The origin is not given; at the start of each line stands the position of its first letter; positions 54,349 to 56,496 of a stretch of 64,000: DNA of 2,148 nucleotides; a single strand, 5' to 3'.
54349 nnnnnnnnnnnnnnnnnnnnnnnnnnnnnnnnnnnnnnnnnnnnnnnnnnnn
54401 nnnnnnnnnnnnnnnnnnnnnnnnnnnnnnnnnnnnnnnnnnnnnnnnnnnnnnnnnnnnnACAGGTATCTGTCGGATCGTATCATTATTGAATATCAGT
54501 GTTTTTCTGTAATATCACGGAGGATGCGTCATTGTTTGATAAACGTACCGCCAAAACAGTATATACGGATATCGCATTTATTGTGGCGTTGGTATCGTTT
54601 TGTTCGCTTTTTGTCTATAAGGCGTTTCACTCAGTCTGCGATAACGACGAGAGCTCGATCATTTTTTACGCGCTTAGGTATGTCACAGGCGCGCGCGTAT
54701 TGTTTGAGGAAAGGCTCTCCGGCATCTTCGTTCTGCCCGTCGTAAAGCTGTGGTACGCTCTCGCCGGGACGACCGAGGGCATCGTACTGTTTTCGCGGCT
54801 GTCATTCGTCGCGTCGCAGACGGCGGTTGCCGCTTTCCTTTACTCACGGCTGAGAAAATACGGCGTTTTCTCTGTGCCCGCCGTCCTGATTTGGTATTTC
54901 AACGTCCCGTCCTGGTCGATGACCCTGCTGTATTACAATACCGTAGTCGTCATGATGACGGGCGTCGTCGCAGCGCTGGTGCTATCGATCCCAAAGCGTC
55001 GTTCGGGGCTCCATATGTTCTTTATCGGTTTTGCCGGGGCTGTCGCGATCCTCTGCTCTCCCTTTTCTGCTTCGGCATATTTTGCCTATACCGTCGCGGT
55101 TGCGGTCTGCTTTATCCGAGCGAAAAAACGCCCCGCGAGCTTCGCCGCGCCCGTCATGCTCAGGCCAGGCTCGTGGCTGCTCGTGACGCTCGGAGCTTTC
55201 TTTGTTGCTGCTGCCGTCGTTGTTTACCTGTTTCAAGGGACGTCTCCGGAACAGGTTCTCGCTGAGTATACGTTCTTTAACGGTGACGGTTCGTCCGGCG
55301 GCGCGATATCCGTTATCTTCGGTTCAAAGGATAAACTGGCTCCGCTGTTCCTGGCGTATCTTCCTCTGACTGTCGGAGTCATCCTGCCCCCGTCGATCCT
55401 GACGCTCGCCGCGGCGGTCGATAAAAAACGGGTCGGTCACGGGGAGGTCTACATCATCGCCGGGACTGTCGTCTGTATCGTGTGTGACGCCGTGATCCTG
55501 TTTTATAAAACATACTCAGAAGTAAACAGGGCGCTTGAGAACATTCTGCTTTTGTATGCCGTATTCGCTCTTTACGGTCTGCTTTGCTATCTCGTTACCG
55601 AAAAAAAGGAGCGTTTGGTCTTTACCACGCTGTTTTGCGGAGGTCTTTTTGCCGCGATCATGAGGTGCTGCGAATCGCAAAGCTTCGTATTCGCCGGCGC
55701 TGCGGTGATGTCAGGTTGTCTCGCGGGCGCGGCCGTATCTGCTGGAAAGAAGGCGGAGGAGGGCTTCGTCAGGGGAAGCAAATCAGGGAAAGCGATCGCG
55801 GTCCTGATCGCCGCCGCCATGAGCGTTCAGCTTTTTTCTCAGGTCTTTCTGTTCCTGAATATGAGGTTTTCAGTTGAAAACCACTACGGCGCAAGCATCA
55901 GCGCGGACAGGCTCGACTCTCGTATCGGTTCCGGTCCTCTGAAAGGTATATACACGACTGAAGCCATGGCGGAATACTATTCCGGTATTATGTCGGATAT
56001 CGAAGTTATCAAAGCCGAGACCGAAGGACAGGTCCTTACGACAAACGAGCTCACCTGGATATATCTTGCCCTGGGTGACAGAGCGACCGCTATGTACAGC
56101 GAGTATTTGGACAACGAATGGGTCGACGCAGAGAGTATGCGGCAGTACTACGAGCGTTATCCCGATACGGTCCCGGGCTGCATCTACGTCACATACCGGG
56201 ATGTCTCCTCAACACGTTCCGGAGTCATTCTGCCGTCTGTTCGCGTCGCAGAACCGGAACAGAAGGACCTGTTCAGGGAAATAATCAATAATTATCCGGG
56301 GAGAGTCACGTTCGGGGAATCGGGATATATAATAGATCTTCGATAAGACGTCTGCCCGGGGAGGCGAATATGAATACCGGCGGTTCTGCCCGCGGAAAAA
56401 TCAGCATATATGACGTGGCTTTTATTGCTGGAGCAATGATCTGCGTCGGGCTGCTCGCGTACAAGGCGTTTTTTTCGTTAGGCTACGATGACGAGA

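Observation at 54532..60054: Second, more diverged triplet of the same GT-C-like family in the opposite operon, six paralogs in all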

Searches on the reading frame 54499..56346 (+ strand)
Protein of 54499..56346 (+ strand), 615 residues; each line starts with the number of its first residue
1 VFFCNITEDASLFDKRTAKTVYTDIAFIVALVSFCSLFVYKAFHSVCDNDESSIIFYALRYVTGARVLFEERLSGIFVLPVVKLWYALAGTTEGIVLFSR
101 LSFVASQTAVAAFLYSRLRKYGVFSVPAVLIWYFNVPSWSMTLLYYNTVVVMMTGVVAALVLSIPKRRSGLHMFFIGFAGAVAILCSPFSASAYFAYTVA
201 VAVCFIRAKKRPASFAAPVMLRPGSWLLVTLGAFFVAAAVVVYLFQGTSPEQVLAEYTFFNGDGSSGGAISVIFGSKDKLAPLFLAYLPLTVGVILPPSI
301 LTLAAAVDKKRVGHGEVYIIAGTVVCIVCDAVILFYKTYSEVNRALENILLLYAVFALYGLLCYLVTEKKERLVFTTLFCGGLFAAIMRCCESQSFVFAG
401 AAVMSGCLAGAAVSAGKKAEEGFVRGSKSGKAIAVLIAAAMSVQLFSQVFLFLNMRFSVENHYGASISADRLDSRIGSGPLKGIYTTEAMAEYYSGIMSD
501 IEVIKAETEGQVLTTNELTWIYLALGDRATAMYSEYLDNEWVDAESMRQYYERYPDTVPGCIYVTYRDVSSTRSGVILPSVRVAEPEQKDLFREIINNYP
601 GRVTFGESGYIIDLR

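Call 4: search_protein_families(library=pfam, proteins=[window:54499-56346:+], max_evalue=0.1)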
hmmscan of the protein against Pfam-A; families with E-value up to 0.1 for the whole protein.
window:54499-56346:+ (615 aa): 1 family
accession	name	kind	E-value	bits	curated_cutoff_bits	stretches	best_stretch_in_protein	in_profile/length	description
PF01988.24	VIT1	-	0.048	13.9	28.1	0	130-183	152-208/214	VIT family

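Call 5: search_protein_families(library=ncbifam, proteins=[window:54499-56346:+], max_evalue=0.1)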
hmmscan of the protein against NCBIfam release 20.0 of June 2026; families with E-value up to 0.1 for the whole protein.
window:54499-56346:+ (615 aa): 0 families
